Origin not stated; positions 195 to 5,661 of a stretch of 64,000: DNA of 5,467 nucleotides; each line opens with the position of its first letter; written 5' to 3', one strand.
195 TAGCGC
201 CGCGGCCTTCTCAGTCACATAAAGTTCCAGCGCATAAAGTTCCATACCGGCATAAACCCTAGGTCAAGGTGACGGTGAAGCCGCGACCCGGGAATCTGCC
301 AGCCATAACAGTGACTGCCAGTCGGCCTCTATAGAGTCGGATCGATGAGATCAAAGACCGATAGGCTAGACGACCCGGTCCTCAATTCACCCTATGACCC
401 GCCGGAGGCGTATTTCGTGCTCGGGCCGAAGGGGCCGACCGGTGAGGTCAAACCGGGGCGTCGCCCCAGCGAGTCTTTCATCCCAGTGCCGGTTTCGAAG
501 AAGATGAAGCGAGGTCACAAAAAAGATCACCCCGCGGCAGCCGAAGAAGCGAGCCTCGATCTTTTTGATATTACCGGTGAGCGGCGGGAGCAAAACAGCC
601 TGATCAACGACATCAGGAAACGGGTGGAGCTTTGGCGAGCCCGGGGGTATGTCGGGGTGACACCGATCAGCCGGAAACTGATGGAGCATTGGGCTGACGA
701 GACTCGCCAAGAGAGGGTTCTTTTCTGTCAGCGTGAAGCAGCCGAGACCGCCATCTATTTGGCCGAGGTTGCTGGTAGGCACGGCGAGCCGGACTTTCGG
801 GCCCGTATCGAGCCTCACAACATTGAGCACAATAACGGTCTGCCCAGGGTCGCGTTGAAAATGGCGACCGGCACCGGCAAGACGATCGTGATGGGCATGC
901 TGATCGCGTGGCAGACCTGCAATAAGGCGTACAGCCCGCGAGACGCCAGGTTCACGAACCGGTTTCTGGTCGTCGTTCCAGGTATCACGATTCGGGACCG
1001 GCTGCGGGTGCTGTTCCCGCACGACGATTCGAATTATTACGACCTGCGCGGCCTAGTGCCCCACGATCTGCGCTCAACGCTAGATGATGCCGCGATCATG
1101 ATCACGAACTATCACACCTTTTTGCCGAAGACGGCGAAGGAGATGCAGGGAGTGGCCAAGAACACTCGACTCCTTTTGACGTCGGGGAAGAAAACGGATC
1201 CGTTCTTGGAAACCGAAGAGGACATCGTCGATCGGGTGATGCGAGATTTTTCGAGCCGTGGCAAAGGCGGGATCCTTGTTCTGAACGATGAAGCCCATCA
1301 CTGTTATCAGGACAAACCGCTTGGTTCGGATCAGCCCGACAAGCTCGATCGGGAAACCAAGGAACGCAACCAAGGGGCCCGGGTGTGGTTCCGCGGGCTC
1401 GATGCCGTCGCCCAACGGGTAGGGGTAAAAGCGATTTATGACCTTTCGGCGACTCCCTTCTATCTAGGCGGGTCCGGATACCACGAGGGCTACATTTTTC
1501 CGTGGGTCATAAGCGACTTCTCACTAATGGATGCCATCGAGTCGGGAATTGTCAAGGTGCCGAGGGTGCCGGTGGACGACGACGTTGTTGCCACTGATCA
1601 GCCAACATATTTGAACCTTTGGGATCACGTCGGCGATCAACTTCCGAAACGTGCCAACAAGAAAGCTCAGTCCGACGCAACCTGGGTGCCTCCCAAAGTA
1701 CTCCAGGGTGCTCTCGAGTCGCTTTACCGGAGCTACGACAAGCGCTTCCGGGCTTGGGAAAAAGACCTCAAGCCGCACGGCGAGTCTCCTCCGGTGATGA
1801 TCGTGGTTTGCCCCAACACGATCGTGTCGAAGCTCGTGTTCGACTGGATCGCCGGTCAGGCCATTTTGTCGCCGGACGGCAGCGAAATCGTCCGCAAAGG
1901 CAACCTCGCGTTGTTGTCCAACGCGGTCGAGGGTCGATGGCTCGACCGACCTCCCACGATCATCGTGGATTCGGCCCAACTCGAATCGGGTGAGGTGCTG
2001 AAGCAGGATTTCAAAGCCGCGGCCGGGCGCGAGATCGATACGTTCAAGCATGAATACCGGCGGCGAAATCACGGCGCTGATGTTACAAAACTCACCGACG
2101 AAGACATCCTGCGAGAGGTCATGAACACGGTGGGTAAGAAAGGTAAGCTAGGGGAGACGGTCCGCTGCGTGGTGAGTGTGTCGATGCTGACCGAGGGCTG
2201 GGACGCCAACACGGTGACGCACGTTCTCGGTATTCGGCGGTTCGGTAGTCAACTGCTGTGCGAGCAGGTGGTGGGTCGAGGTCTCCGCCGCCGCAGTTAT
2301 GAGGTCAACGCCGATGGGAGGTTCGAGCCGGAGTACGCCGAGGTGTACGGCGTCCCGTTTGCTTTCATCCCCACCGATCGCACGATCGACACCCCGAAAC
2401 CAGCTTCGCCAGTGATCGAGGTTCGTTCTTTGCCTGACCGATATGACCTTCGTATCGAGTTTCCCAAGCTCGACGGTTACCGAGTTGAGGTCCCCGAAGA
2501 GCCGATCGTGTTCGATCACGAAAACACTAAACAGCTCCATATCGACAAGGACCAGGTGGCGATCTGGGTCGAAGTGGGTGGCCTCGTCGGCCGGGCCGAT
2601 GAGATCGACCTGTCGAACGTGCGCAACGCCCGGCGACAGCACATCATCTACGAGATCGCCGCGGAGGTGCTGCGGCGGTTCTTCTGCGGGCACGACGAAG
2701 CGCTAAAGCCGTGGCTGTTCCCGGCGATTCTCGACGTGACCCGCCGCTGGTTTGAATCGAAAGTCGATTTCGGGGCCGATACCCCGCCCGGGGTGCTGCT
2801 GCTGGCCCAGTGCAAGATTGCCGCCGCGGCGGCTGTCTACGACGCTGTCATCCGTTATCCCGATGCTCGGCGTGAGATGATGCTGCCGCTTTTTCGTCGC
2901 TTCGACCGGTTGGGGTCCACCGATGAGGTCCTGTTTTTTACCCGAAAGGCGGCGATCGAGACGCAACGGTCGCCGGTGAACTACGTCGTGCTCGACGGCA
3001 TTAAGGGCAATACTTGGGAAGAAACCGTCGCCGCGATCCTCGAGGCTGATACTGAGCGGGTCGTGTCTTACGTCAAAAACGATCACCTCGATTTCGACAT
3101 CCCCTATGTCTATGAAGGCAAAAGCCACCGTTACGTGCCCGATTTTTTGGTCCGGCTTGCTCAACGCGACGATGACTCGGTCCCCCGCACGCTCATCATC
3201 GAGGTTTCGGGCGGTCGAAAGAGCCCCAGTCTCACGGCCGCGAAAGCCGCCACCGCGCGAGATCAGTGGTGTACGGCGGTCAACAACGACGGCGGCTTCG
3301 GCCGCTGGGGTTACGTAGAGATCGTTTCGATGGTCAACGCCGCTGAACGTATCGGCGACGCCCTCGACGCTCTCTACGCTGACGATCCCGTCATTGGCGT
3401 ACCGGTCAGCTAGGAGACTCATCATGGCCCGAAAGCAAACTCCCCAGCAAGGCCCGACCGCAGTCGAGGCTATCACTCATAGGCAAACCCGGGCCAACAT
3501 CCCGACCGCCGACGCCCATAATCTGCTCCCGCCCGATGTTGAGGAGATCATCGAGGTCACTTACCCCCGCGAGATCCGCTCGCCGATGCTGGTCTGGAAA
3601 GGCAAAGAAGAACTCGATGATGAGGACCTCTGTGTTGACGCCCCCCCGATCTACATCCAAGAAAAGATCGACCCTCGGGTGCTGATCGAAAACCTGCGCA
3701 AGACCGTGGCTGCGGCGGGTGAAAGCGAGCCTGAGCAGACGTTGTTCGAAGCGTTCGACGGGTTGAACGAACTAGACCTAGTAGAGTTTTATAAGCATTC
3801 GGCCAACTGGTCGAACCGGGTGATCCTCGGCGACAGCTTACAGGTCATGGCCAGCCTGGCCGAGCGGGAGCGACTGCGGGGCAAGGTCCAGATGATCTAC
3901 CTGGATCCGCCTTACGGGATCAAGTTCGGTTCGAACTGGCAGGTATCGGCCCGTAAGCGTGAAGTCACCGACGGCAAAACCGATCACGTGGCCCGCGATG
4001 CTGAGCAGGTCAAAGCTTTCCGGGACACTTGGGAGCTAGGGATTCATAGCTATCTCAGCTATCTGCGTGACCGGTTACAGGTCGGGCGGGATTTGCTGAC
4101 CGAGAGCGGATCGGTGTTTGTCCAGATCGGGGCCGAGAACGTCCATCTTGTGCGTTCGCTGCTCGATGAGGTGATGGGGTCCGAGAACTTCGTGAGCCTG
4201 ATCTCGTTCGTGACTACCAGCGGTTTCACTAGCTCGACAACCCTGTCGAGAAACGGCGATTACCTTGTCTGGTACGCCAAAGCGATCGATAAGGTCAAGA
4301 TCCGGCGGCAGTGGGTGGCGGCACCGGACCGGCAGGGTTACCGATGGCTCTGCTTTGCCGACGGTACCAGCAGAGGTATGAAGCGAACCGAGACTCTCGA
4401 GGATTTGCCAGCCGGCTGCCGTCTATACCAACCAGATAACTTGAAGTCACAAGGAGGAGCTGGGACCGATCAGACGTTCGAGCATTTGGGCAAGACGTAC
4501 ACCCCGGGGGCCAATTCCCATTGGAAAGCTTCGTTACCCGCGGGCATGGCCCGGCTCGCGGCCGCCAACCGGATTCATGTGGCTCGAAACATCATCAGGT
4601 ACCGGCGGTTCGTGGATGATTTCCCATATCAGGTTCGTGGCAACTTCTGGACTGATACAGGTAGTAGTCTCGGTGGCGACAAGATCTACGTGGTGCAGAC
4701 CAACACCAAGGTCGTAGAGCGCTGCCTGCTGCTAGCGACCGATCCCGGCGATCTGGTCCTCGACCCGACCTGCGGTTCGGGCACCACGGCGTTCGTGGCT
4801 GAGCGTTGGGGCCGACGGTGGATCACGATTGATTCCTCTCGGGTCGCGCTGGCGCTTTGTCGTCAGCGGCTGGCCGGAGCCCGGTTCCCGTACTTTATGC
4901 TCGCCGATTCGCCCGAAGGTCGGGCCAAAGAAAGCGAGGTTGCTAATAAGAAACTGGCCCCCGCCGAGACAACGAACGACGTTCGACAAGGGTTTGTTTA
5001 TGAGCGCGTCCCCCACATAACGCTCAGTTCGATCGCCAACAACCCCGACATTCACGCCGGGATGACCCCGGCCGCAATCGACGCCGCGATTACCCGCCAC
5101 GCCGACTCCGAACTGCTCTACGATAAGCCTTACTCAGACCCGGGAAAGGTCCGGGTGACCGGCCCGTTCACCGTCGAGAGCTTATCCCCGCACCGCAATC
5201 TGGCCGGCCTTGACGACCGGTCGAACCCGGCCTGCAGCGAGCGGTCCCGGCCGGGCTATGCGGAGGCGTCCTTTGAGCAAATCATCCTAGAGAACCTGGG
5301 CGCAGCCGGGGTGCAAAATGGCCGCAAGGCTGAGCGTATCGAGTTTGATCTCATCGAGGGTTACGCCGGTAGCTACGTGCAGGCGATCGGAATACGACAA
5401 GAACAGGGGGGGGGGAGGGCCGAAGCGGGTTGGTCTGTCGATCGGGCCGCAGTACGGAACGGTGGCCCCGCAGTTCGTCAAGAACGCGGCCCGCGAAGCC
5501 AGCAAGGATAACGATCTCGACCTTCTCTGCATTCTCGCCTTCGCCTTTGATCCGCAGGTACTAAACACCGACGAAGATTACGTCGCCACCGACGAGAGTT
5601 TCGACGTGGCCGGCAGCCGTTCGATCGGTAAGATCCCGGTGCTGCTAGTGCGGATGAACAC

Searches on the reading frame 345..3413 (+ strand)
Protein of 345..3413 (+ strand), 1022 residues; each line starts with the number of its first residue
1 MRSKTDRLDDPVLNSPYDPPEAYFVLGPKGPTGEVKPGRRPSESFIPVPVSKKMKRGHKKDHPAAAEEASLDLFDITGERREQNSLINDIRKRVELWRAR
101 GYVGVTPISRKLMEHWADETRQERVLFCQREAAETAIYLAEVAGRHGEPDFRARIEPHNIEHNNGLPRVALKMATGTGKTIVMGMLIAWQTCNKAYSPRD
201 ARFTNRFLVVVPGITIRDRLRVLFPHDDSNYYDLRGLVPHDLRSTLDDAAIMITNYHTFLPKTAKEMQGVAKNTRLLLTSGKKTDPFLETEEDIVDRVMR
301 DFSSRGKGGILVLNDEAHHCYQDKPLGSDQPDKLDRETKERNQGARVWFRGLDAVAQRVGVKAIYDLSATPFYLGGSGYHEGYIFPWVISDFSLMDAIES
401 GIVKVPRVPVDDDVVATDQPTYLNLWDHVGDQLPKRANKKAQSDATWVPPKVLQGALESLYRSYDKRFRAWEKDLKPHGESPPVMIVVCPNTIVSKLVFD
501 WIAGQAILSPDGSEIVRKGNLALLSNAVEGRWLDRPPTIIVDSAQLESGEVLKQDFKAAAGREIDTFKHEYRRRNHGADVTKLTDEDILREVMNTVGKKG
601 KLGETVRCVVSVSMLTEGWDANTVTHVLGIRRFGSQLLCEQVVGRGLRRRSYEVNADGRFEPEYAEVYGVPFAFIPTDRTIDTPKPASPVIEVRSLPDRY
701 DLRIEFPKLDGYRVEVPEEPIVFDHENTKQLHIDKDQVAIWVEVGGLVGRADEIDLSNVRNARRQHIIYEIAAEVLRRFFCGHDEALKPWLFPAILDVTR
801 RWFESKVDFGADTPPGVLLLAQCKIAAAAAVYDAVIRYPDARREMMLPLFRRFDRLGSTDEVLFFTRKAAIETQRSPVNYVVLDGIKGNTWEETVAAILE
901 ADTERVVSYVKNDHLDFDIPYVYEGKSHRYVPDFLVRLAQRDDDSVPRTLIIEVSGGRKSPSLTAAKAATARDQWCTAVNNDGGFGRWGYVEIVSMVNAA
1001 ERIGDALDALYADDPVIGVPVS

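Call 31: search_protein_families(library=pfam, proteins=[window:345-3413:+], max_evalue=0.001)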
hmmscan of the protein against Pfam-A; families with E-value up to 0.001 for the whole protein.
window:345-3413:+ (1022 aa): 1 family
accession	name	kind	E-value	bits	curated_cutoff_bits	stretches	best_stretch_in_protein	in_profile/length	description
PF04851.21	ResIII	-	1.1e-10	42.1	22.5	1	156-323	20-140/164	Type III restriction enzyme, res subunit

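Call 54: find_encoding_contigs(protein=window:345-3413:+, flank=10000, max_places=4)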
Protein window:345-3413:+ (1022 aa): no gene with exactly this product is on record in the collection.

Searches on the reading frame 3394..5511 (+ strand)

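Call 31: search_protein_families(library=pfam, proteins=[window:3394-5511:+], max_evalue=0.001)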
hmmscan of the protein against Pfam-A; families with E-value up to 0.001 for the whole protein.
window:3394-5511:+ (705 aa): 1 family
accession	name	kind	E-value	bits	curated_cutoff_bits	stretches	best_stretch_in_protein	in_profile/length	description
PF01555.25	N6_N4_Mtase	-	3.8e-26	92.8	26.7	1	165-483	1-213/221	DNA methylase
